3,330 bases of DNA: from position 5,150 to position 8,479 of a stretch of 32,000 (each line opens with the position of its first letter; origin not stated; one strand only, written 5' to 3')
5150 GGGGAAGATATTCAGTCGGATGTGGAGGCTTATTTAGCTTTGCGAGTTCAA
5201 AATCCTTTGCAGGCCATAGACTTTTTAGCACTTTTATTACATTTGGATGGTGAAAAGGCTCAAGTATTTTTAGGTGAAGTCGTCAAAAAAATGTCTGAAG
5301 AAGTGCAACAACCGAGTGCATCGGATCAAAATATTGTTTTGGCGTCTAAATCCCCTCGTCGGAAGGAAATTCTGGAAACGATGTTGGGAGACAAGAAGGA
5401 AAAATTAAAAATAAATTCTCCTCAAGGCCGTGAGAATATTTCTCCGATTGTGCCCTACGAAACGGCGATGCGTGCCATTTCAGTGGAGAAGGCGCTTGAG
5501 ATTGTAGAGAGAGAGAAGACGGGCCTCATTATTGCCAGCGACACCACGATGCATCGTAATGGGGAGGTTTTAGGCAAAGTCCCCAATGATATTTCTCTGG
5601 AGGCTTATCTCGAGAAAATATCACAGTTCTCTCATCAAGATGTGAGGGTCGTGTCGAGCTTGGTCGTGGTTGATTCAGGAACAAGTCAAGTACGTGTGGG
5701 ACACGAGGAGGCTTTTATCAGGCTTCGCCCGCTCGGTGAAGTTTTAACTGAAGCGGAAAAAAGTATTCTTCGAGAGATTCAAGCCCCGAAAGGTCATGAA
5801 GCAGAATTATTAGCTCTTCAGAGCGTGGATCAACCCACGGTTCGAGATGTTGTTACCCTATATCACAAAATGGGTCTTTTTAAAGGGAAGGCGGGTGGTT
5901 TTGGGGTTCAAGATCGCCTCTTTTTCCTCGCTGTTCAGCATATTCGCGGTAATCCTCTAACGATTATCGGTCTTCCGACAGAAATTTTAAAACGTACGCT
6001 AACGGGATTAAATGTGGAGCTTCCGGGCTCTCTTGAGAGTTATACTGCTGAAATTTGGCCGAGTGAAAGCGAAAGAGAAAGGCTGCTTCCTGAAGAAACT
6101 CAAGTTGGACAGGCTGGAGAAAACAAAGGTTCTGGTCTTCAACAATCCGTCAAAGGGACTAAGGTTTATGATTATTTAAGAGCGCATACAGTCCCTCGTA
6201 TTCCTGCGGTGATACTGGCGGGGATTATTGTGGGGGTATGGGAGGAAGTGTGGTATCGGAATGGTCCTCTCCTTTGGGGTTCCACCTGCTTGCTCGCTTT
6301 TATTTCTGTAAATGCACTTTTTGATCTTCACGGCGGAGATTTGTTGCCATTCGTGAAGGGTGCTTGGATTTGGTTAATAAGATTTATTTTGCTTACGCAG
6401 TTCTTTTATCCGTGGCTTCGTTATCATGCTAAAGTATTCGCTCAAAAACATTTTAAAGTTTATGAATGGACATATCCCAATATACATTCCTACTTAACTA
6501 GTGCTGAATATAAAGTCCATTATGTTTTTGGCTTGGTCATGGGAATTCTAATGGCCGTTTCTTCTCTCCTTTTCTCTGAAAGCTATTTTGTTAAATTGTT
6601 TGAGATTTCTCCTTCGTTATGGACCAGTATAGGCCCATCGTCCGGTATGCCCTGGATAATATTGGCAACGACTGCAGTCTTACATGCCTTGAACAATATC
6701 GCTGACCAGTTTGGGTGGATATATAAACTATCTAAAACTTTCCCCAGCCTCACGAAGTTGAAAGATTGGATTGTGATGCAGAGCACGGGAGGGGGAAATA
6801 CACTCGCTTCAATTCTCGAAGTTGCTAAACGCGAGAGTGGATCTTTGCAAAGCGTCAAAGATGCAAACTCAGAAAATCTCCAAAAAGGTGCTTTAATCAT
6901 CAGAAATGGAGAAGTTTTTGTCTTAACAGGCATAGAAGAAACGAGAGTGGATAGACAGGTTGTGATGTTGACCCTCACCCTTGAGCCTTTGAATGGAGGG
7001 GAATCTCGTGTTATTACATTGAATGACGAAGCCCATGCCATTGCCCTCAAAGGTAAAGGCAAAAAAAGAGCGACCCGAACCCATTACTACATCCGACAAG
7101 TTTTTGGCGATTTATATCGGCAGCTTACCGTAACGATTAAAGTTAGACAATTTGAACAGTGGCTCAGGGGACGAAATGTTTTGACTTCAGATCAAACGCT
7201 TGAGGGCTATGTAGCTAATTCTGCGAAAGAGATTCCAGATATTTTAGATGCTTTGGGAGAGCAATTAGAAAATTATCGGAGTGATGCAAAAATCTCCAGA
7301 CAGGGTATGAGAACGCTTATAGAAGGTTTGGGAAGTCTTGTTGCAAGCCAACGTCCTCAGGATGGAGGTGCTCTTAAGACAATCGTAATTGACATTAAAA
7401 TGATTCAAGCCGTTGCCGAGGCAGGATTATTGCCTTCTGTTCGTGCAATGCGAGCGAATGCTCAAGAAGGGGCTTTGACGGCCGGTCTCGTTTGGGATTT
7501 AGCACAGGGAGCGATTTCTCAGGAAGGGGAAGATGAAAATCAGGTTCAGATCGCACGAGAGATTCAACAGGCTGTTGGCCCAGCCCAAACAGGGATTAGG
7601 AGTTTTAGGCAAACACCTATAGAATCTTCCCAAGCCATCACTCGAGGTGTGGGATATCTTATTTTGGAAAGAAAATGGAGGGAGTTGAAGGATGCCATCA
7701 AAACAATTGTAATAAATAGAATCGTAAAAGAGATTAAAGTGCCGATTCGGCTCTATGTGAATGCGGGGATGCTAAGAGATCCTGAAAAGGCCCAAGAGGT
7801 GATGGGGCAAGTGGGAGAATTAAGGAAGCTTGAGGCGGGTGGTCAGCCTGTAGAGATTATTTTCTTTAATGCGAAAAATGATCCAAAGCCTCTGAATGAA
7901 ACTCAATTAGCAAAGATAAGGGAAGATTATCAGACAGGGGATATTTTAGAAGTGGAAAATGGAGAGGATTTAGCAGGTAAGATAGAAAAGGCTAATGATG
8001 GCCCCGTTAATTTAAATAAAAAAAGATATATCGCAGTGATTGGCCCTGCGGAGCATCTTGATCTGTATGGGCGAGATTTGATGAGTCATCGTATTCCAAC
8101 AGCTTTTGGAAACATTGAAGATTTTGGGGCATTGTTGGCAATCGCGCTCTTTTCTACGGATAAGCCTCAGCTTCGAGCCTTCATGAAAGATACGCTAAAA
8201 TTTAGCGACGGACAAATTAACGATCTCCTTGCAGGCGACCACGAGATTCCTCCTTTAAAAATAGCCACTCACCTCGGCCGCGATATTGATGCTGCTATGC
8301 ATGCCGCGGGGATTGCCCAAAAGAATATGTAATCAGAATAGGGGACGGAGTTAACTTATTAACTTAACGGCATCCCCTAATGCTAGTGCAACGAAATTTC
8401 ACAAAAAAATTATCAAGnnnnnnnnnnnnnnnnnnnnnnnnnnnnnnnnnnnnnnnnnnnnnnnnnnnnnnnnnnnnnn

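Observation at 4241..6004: Catalytically intact-looking NDK and Maf domains lie between a signal peptide and the first membrane helices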

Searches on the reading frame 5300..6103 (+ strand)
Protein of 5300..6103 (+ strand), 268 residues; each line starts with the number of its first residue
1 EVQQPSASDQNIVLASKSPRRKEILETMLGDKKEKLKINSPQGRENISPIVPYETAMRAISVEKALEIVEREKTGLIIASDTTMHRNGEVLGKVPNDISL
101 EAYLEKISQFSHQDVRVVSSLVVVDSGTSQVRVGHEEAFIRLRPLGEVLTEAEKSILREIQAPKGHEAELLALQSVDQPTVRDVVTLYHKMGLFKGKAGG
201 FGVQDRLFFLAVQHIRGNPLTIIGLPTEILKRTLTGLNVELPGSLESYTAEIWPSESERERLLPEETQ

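Call 13: search_protein_families(library=pfam, proteins=[window:5300-6103:+], max_evalue=10)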
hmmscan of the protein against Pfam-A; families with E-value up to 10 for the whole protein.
window:5300-6103:+ (268 aa): 1 family
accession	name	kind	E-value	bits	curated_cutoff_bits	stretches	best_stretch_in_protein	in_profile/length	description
PF02545.19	Maf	-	2.8e-22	79.7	27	2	11-146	1-131/187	Maf-like protein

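Call 15: search_solved_structures(query=window:5300-6103:+, max_evalue=0.001, show_alignments=3)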
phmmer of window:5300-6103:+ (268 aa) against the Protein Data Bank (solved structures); distinct sequences matched with E-value up to 0.001: 6.
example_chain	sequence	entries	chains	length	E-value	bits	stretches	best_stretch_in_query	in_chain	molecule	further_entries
1ex2_A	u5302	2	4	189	8.4e-08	35.2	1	12-120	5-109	PROTEIN MAF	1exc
4heb_A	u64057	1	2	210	1e-07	34.9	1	11-120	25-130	Septum formation protein Maf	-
4oo0_A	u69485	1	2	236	1.8e-06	30.8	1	6-127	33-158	Maf-like protein BCAL2394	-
2p5x_A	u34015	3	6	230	1e-05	28.4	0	11-126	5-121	N-acetylserotonin O-methyltransferase-like protein | Probable bifunctional dTTP/UTP pyrophosphatase/methyltransferase protein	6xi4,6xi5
4p0e_A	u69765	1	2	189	0.00061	22.5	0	12-122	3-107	Maf-like protein YhdE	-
4p0u_A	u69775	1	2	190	0.00074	22.2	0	12-122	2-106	Maf-like protein YceF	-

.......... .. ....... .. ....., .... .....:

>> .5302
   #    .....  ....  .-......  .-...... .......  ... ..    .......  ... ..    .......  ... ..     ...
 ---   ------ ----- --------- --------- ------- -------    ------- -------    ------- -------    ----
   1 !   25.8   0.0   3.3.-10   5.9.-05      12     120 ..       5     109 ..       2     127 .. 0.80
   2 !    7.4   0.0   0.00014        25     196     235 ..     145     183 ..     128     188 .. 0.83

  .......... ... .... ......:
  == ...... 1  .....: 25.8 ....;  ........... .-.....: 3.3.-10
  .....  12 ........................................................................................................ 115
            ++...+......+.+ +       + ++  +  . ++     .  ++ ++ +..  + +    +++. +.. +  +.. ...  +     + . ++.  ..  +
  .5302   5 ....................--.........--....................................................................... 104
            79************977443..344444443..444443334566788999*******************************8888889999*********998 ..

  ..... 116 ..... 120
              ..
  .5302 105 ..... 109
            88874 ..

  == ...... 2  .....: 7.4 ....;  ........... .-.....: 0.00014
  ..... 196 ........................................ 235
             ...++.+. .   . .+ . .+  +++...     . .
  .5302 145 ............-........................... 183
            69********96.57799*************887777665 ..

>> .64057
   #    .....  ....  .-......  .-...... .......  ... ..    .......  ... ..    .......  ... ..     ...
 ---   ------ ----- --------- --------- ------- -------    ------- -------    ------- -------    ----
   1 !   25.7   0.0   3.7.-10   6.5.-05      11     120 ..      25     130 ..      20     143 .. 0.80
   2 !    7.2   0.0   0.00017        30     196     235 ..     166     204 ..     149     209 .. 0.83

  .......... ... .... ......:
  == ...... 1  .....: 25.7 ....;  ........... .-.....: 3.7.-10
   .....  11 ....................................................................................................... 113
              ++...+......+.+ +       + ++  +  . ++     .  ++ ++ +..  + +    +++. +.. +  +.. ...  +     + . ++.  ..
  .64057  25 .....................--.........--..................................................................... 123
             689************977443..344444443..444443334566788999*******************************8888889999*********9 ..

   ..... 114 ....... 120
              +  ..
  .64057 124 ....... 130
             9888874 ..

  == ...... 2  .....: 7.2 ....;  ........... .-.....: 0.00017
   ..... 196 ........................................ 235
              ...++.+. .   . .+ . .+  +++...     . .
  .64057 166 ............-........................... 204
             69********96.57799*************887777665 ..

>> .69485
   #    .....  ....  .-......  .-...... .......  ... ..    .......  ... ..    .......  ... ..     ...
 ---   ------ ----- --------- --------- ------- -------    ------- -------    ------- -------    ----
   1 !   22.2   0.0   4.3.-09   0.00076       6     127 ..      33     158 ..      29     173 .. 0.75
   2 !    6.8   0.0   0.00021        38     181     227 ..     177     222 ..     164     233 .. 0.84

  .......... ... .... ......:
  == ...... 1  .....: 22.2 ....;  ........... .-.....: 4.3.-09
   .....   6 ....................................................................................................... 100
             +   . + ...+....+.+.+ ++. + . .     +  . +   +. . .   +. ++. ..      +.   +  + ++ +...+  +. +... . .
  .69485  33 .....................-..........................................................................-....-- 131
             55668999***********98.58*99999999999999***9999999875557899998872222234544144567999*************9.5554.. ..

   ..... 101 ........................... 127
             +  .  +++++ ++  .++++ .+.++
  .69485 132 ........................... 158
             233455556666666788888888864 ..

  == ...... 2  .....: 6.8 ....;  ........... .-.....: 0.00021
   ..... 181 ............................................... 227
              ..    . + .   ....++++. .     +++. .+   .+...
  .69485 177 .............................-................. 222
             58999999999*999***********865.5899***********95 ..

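Call 63: find_homologous_proteins(query=window:5306-6028:+)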
Query window:5306-6028:+ (241 aa): 134 proteins with E <= 0.001 among 1792 candidates; the best 120 are listed.
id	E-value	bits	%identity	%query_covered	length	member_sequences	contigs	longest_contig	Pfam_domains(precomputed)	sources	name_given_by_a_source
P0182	5.6e-12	64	31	96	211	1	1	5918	PF02545.20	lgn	-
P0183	7.4e-12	63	30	96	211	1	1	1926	PF02545.20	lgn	-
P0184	1.9e-11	62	28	95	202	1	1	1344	PF02545.20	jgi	jgi:septum formation protein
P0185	1.4e-10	59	29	90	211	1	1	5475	PF02545.20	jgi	jgi:septum formation protein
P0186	1.4e-9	56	29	93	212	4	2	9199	PF02545.20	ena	-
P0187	1.6e-9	56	29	96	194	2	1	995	PF02545.20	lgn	-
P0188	7.5e-9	53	27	95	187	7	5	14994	PF02545.20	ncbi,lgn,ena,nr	ncbi:MAG: septum formation inhibitor Maf [Solobacterium sp.]|nr:septum formation inhibitor Maf [Solo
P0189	1.6e-8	52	30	93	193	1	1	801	PF02545.20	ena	-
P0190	1.8e-8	52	30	96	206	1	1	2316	PF02545.20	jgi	jgi:septum formation protein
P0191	2.6e-8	52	29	94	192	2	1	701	PF02545.20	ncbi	-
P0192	5.7e-8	51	28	93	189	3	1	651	PF02545.20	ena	-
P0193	1.0e-7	50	30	93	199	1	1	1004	PF02545.20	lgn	-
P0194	1.6e-7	49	29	93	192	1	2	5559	PF02545.20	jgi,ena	-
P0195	1.7e-7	49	29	93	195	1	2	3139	PF02545.20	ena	-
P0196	1.8e-7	49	29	91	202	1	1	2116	PF02545.20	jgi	jgi:septum formation protein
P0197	2.1e-7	49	27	91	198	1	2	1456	PF02545.20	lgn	-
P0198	2.1e-7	49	27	91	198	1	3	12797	PF02545.20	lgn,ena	-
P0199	2.7e-7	48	27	91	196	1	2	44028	PF02545.20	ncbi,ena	-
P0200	2.7e-7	48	27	95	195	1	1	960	PF02545.20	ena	-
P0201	3.4e-7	48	25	95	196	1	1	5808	PF02545.20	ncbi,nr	ncbi:MAG: septum formation protein Maf [Bacteroidaceae bacterium]|nr:septum formation protein Maf [B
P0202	3.6e-7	48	28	91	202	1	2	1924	PF02545.20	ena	-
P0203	3.9e-7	48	31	93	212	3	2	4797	PF02545.20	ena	-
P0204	6.4e-7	47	33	57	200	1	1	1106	PF02545.20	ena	-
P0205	6.8e-7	47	30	93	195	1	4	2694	PF02545.20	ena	-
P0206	7.0e-7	47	49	36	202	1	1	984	PF02545.20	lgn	-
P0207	8.4e-7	47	27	95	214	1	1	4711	PF02545.20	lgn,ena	-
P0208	1.1e-6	46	29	93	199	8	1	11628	PF02545.20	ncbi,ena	-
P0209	1.4e-6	46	27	93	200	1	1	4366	PF02545.20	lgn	-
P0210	1.6e-6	46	31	93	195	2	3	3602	PF02545.20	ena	-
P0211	1.7e-6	46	31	92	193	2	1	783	PF02545.20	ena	-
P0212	1.9e-6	46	30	94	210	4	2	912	PF02545.20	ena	-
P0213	1.9e-6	46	33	57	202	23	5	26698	PF02545.20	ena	-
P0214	2.2e-6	45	26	94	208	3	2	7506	PF02545.20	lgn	-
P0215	2.3e-6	45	29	90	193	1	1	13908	PF02545.20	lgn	-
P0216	2.6e-6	45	25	90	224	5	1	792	PF02545.20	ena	-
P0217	2.8e-6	45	30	95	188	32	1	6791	PF02545.20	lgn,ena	-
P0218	3.0e-6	45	25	91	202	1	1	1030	PF02545.20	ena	-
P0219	3.1e-6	45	27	91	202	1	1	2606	PF02545.20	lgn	-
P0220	3.5e-6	45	30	95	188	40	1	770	PF02545.20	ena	-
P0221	3.5e-6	45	28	93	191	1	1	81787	PF02545.20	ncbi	-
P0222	4.0e-6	45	28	93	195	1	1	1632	PF02545.20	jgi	jgi:septum formation protein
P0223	4.2e-6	44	28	93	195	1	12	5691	PF02545.20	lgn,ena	-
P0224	4.4e-6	44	28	93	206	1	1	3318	PF02545.20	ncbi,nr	ncbi:MAG: Maf family protein [Clostridia bacterium]|nr:Maf family protein [Clostridia bacterium]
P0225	4.5e-6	44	30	95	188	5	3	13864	PF02545.20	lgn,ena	-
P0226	4.6e-6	44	27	93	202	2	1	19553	PF02545.20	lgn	-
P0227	4.6e-6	44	28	93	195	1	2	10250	PF02545.20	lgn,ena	-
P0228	5.0e-6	44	28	91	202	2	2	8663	PF02545.20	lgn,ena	-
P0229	5.0e-6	44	27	91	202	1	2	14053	PF02545.20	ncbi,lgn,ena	-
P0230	5.3e-6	44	27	93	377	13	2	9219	PF18912.7,PF13240.12,PF12773.14,PF02545.20,PF17032.11,PF13248.12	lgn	-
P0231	5.4e-6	44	26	96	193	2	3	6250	PF02545.20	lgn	-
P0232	5.6e-6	44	27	91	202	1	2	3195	PF02545.20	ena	-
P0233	5.8e-6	44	26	91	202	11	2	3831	PF02545.20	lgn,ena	-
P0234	7.3e-6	44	24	91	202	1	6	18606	PF02545.20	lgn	-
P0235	7.4e-6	44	25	95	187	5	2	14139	PF02545.20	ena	-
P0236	7.5e-6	44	28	96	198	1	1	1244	PF02545.20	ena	-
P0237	7.6e-6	44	29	91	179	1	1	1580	PF02545.20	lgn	-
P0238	8.0e-6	44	27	91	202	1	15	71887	PF02545.20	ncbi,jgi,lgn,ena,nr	ncbi:MAG: septum formation protein Maf [Ruminococcaceae bacterium]|nr:septum formation protein Maf [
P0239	8.3e-6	44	28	93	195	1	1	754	PF02545.20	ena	-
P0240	9.5e-6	43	27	93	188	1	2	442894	PF02545.20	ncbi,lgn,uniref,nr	ncbi:septum formation protein [Clostridium cavendishii DSM 21758]|uniref:dTTP/UTP pyrophosphatase n=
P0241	9.8e-6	43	30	57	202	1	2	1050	PF02545.20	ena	-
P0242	1.1e-5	43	34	55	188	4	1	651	PF02545.20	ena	-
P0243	1.3e-5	43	26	91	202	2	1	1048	PF02545.20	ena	-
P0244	1.3e-5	43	27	95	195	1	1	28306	PF02545.20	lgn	-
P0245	1.4e-5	43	25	95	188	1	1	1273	PF02545.20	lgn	-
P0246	1.4e-5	43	26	96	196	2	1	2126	PF02545.20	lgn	-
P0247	1.5e-5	43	29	95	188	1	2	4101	PF02545.20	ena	-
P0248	1.6e-5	43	28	91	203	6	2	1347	PF02545.20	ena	-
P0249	1.6e-5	43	31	57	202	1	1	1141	PF02545.20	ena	-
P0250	1.8e-5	42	30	95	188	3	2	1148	PF02545.20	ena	-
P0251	1.8e-5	42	25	91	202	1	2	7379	PF02545.20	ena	-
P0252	1.8e-5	42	28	93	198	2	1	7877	PF02545.20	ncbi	-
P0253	1.8e-5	42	26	96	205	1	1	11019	PF02545.20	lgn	-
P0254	1.9e-5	42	26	96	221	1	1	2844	PF02545.20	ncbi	-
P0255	2.0e-5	42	24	91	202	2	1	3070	PF02545.20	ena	-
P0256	2.1e-5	42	27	93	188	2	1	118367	PF02545.20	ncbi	-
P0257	2.4e-5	42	30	93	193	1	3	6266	PF02545.20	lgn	-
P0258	2.5e-5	42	33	56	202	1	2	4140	PF02545.20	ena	-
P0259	2.8e-5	42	33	56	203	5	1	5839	PF02545.20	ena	-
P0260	2.9e-5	42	32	57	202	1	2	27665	PF02545.20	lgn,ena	-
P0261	2.9e-5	42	25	91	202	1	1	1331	PF02545.20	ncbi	-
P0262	3.1e-5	42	25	93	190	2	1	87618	PF02545.20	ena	-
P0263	3.4e-5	42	32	57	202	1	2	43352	PF02545.20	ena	-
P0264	3.4e-5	42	28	92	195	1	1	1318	PF02545.20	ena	-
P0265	3.5e-5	41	24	93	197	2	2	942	PF02545.20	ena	-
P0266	3.6e-5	41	28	89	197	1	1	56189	PF02545.20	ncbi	-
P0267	3.9e-5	41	25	94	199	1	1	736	PF02545.20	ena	-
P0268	3.9e-5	41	27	90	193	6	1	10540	PF02545.20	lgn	-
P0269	4.5e-5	41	29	93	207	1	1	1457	PF02545.20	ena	-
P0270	4.9e-5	41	27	95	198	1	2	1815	PF02545.20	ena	-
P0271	5.1e-5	41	25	91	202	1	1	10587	PF02545.20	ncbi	-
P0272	5.5e-5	41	27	96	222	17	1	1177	PF02545.20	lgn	-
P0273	6.5e-5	41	26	95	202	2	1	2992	PF02545.20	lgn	-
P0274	7.2e-5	40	27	95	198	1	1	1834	PF02545.20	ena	-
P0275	7.3e-5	40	38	49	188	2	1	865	PF02545.20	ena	-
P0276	8.1e-5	40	24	91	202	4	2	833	PF02545.20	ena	-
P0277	9.6e-5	40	27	90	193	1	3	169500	PF02545.20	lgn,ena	-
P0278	9.8e-5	40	27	92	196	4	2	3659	PF02545.20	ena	-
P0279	9.9e-5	40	30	92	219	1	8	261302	PF02545.20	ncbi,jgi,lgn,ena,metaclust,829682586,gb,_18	metaclust:\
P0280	1.1e-4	40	35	46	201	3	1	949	PF02545.20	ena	-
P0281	1.1e-4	40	28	93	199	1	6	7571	PF02545.20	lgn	-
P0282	1.1e-4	40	36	48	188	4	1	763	PF02545.20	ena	-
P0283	1.2e-4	40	26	93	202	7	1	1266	PF02545.20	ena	-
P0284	1.2e-4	40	38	49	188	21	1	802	PF02545.20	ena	-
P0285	1.3e-4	40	24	91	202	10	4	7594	PF02545.20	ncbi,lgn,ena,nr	ncbi:MAG: septum formation protein Maf [Clostridia bacterium]|nr:septum formation protein Maf [Clost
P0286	1.3e-4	40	25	91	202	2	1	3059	PF02545.20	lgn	-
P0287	1.5e-4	39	27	93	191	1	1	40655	PF02545.20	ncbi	-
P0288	1.6e-4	39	24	95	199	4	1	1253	PF02545.20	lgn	-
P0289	1.7e-4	39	26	90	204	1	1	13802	PF02545.20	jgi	jgi:septum formation protein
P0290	2.0e-4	39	32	56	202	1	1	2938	PF02545.20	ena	-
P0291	2.0e-4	39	29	56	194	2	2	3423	PF02545.20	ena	-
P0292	2.0e-4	39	26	95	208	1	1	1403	PF02545.20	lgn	-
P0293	2.1e-4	39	27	92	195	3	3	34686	PF02545.20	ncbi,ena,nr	ncbi:MAG: septum formation protein Maf [Clostridia bacterium]|nr:septum formation protein Maf [Clost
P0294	2.2e-4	39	24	97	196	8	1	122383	PF02545.20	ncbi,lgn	-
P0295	2.2e-4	39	25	91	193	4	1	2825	PF02545.20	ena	-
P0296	2.2e-4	39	26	94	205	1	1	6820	PF02545.20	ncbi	-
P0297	2.3e-4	39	26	95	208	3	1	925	PF02545.20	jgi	-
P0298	2.5e-4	39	36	51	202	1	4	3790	PF02545.20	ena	-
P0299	2.6e-4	39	42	36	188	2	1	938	PF02545.20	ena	-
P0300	2.6e-4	39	27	93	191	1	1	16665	PF02545.20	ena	-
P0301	2.7e-4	39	36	42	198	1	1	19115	PF02545.20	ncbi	-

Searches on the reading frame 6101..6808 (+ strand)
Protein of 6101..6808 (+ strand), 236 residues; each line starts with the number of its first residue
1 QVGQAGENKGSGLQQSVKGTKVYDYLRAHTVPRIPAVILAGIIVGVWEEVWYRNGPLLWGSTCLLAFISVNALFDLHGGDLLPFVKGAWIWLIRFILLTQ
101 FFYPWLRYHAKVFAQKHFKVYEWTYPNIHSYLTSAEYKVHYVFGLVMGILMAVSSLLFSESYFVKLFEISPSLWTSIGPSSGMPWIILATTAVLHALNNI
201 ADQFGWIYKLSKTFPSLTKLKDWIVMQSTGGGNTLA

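Call 13: search_protein_families(library=pfam, proteins=[window:6101-6808:+], max_evalue=10)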
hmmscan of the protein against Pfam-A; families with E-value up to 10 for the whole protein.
window:6101-6808:+ (236 aa): 1 family
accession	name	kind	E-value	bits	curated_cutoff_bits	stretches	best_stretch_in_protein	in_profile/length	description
PF17647.6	DUF5518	-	0.02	15.4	27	2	34-98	27-97/116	Family of unknown function (DUF5518)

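Call 60: search_protein_families(library=pfam, proteins=[window:6146-6748:+], max_evalue=10)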
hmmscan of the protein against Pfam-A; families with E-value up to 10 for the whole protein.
window:6146-6748:+ (201 aa): 1 family
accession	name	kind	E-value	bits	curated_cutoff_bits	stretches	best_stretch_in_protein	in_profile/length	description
PF17647.6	DUF5518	-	0.0076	16.8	27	2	19-83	27-97/116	Family of unknown function (DUF5518)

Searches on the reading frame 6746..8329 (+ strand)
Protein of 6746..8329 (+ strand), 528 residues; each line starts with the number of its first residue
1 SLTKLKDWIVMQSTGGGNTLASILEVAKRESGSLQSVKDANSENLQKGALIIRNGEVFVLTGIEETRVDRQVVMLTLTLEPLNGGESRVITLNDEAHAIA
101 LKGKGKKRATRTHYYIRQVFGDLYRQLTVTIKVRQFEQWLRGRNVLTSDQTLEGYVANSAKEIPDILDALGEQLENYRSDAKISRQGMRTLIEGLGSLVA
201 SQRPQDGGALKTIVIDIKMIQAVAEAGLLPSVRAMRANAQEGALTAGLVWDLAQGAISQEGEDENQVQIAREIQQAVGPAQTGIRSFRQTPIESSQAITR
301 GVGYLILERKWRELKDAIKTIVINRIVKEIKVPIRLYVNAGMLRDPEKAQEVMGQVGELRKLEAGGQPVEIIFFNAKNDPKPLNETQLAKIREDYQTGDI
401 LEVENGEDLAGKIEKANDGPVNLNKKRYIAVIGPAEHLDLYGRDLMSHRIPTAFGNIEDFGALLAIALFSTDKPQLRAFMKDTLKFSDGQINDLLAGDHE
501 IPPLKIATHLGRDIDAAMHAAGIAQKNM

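Call 13: search_protein_families(library=pfam, proteins=[window:6746-8329:+], max_evalue=10)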
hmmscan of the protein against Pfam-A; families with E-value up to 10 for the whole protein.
window:6746-8329:+ (528 aa): 0 families

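Call 81: search_solved_structures(query=window:6746-8329:+, max_evalue=5)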
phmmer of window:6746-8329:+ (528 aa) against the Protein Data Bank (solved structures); distinct sequences matched with E-value up to 5: 0.
